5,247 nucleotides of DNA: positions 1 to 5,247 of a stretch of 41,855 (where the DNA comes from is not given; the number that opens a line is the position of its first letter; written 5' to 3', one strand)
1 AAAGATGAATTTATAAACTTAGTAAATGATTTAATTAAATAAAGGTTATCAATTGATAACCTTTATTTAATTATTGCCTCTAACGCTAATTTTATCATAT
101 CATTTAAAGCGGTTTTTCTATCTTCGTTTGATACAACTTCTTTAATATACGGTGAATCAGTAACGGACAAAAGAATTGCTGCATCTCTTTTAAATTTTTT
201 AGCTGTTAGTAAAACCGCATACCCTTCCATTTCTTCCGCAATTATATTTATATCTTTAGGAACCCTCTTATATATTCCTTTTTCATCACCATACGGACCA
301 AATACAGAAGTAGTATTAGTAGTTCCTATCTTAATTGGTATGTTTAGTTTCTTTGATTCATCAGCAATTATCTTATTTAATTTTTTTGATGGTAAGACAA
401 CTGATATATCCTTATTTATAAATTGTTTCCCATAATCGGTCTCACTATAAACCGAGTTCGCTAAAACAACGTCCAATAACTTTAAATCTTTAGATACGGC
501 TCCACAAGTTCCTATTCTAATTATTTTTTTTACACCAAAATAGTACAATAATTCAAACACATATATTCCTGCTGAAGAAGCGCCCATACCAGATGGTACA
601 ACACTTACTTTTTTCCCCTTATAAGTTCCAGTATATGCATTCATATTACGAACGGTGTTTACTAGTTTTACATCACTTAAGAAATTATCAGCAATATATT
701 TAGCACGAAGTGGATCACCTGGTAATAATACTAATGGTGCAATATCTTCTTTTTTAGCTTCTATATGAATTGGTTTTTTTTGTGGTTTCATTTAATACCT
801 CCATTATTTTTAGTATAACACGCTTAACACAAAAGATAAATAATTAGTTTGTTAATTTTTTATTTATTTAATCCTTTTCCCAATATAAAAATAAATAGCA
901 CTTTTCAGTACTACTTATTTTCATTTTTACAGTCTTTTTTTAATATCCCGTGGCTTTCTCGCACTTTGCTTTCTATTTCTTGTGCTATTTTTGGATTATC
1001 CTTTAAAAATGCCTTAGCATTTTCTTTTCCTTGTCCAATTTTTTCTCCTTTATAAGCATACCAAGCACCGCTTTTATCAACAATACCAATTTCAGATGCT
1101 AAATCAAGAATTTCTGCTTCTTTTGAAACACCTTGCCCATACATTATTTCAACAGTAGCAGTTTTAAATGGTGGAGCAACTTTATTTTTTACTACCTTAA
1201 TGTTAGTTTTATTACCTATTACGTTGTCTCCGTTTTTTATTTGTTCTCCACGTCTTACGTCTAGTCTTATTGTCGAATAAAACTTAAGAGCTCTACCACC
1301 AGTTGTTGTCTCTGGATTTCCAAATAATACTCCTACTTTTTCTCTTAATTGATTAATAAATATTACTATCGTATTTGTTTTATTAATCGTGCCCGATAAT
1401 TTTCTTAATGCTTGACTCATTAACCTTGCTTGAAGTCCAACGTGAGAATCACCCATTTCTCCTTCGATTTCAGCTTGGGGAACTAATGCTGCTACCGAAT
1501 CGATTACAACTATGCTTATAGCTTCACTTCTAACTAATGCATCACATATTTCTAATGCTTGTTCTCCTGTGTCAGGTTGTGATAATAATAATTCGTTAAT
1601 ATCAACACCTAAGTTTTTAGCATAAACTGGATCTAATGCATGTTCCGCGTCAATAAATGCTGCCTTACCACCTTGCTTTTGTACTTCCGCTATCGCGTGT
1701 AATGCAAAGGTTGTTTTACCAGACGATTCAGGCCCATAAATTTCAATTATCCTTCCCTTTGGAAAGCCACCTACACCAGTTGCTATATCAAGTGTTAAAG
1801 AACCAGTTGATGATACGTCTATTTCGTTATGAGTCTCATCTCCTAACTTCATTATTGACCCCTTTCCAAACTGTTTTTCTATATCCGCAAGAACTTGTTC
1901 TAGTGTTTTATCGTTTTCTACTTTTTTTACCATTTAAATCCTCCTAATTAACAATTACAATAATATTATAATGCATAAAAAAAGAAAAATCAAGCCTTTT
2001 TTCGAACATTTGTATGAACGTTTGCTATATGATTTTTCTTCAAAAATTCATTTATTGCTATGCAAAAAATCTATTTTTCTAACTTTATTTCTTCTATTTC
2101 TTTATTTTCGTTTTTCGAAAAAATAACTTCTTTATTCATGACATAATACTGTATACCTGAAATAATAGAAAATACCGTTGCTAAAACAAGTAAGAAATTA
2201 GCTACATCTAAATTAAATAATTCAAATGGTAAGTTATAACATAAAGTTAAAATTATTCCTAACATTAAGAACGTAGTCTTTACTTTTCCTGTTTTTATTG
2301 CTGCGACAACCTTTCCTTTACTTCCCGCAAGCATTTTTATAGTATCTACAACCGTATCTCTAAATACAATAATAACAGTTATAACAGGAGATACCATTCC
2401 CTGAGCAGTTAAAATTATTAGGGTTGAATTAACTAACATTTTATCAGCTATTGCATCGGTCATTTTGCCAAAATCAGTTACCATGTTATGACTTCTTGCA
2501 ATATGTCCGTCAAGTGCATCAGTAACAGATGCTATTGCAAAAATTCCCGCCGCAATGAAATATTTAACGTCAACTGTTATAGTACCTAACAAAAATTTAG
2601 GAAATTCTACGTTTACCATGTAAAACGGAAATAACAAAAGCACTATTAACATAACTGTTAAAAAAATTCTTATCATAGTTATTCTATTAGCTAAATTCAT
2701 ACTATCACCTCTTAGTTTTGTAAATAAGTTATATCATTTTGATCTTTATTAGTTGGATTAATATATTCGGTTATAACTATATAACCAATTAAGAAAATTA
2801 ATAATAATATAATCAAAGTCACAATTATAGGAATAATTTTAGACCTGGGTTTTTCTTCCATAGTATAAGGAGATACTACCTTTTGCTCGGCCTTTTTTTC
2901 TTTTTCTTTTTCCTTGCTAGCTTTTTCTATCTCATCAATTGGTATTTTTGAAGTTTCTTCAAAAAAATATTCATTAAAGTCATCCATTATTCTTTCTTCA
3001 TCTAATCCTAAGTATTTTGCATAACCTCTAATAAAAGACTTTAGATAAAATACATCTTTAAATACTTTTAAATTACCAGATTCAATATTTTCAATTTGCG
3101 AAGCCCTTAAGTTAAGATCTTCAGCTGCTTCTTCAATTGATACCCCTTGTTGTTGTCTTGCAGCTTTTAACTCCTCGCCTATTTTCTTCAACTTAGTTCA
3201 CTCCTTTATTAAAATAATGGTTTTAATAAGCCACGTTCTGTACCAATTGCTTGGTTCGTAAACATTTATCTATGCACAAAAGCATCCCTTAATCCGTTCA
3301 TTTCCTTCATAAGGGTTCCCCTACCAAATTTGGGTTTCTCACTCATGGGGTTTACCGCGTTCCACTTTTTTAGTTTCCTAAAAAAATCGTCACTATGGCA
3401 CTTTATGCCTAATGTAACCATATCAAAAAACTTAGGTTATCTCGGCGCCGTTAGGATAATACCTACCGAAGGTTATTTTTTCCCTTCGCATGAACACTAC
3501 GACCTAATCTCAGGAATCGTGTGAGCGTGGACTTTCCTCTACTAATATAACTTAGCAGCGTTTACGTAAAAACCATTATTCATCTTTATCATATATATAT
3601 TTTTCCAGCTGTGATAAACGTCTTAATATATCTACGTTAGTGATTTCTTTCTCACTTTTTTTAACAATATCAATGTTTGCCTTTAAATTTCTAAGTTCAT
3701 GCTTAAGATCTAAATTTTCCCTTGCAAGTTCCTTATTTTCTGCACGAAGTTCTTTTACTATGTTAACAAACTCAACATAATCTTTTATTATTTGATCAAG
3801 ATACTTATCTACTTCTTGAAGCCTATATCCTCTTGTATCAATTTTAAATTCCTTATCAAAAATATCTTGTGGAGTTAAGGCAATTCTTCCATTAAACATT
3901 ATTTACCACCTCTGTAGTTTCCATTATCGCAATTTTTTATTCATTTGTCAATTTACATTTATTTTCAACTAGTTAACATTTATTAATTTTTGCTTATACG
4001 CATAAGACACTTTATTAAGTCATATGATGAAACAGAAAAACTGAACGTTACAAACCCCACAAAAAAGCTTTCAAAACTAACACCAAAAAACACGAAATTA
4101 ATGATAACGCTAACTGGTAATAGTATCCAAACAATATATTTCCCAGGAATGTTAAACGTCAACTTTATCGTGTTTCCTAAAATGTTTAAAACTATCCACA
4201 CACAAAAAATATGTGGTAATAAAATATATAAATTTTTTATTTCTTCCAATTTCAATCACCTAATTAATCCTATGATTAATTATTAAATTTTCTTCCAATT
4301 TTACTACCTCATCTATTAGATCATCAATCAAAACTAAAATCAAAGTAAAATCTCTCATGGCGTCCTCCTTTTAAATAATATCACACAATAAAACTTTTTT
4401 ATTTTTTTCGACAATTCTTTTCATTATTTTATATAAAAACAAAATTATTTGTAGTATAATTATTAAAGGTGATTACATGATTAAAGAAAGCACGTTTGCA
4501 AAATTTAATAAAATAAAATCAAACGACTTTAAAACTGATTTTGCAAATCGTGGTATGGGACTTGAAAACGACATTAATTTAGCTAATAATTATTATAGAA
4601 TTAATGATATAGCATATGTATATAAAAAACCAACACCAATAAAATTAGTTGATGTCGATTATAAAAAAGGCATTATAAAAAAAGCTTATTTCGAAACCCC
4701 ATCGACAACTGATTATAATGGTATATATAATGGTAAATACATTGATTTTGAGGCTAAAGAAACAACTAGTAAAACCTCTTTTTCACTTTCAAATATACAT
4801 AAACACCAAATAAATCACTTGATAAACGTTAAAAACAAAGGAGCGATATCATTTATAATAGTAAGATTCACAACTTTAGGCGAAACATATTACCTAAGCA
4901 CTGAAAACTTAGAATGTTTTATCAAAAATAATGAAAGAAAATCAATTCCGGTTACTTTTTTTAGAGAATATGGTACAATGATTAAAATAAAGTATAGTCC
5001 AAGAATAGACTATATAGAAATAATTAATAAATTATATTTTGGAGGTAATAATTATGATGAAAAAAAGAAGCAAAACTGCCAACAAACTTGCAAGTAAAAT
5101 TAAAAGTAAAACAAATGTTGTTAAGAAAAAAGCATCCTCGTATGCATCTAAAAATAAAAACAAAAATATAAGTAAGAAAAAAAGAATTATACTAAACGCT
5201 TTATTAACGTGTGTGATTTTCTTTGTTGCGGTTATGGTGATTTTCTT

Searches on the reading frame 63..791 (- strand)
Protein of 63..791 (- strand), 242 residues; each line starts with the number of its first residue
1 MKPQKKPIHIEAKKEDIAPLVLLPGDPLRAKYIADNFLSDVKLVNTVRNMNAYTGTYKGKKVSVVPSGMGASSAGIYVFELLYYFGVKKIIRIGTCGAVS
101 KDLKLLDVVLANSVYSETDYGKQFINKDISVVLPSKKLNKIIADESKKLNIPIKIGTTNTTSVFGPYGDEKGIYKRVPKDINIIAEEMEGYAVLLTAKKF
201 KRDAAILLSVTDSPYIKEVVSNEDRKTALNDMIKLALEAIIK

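Call 71: search_protein_families(library=pfam, proteins=[window:63-791:-], max_evalue=0.01)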
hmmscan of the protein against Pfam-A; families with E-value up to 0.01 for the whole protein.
window:63-791:- (242 aa): 1 family
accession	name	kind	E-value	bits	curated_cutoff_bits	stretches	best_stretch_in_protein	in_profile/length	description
PF01048.26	PNP_UDP_1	-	6.7e-33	114.5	25.1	1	20-226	2-218/233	Phosphorylase superfamily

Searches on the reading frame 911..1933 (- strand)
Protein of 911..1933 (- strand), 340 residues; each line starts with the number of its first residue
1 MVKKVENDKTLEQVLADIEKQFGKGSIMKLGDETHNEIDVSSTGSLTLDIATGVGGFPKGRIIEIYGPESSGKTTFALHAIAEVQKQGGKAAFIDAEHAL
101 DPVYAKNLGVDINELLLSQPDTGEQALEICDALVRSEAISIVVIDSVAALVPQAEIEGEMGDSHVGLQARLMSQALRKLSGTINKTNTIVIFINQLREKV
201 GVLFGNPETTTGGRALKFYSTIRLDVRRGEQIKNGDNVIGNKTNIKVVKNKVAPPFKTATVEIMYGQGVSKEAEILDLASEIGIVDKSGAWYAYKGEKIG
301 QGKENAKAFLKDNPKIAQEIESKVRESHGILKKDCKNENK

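Call 71: search_protein_families(library=pfam, proteins=[window:911-1933:-], max_evalue=0.01)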
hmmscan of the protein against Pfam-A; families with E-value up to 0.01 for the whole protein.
window:911-1933:- (340 aa): 9 families
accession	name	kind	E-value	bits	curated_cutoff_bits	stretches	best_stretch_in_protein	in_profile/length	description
PF00154.27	RecA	-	8e-142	471.7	27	1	9-270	1-262/262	recA bacterial DNA recombination protein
PF21096.2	RecA_C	-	4.6e-27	94.3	27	1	274-328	2-56/57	RecA C-terminal domain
PF08423.17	Rad51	-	9.6e-10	38.6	22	1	42-230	9-213/244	Rad51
PF06745.19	ATPase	-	2.1e-08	34.3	26.6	1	44-205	4-167/231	KaiC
PF13479.12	AAA_24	-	7.8e-07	29.6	27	1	63-153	5-79/195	AAA domain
PF01637.24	ATPase_2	-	1.5e-05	25.3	33.2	1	61-196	21-119/225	ATPase domain predominantly from Archaea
PF13481.12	AAA_25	-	6.7e-05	23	27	0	57-93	30-64/195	AAA domain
PF00004.35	AAA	-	0.0068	17.3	21.2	0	65-192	3-106/131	ATPase family associated with various cellular activities (AAA)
PF13191.12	AAA_16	-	0.0098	16.8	32.6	0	61-196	25-141/167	AAA ATPase domain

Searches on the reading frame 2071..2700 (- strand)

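Call 71: search_protein_families(library=pfam, proteins=[window:2071-2700:-], max_evalue=0.01)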
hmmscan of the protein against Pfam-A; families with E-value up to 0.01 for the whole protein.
window:2071-2700:- (209 aa): 1 family
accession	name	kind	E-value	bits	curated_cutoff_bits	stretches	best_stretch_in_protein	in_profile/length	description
PF01066.26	CDP-OH_P_transf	-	1.3e-32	113.7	22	1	1-179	1-151/152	CDP-alcohol phosphatidyltransferase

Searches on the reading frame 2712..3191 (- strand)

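Call 71: search_protein_families(library=pfam, proteins=[window:2712-3191:-], max_evalue=0.01)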
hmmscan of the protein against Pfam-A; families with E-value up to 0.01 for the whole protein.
window:2712-3191:- (159 aa): 7 families
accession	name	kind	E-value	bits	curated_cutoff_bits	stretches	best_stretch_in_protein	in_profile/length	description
PF13413.12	HTH_25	-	5e-19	68.3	24.6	1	8-67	2-61/62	Helix-turn-helix domain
PF12844.13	HTH_19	-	3.9e-09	36.7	30.2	1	5-70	1-60/64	Helix-turn-helix domain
PF13560.12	HTH_31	-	4.3e-07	30.6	27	1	4-66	2-59/64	Helix-turn-helix domain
PF01381.28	HTH_3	-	1.4e-05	25.5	23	1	8-39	1-32/55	Helix-turn-helix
PF10078.15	DUF2316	-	0.00029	21.5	26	1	5-55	12-62/89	Uncharacterized protein conserved in bacteria (DUF2316)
PF06024.17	Orf78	-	0.0018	19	29.4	1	91-145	37-91/101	Orf78 (ac78)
PF11857.13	DUF3377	-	0.0052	17.1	26.5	1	93-140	3-50/72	Domain of unknown function (DUF3377)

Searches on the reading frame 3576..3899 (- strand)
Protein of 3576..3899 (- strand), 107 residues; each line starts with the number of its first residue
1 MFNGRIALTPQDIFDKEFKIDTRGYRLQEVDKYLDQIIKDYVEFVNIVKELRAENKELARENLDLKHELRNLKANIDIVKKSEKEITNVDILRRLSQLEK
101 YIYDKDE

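Call 71: search_protein_families(library=pfam, proteins=[window:3576-3899:-], max_evalue=0.01)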
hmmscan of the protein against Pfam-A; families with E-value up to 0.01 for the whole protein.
window:3576-3899:- (107 aa): 4 families
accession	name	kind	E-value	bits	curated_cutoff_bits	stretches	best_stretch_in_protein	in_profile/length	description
PF05103.18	DivIVA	-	4e-13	49.9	28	1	8-60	1-53/131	DivIVA protein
PF07200.18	Mod_r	-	0.00072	20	30.1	1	31-81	15-68/146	Modifier of rudimentary (Mod(r)) protein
PF20882.2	Sos7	-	0.0037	17.8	27.3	1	31-83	17-65/75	Kinetochore protein Sos7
PF06156.18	YabA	-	0.005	17.9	30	1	30-85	6-61/103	Initiation control protein YabA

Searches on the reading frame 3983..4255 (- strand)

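Call 71: search_protein_families(library=pfam, proteins=[window:3983-4255:-], max_evalue=0.01)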
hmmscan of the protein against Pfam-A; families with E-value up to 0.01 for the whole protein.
window:3983-4255:- (90 aa): 1 family
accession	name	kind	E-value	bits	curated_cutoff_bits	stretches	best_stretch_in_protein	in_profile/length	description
PF16079.10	Phage_holin_5_2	-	9.7e-05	23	29.2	1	21-77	3-69/76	Phage holin family Hol44, in holin superfamily V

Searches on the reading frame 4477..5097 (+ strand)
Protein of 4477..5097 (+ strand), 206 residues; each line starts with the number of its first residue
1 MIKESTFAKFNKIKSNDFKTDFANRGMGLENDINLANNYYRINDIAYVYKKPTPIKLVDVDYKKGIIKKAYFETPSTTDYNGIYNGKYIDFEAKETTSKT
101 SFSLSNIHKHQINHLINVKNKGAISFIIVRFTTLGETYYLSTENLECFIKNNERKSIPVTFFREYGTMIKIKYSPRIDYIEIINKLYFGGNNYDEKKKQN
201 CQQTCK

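Call 8: search_protein_families(library=pfam, proteins=[window:4477-5097:+], max_evalue=0.001)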
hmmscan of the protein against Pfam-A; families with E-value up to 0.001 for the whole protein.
window:4477-5097:+ (206 aa): 1 family
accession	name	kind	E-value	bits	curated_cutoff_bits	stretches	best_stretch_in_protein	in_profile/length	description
PF03838.20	RecU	-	4.2e-57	193.1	25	1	25-184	1-162/162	Recombination protein U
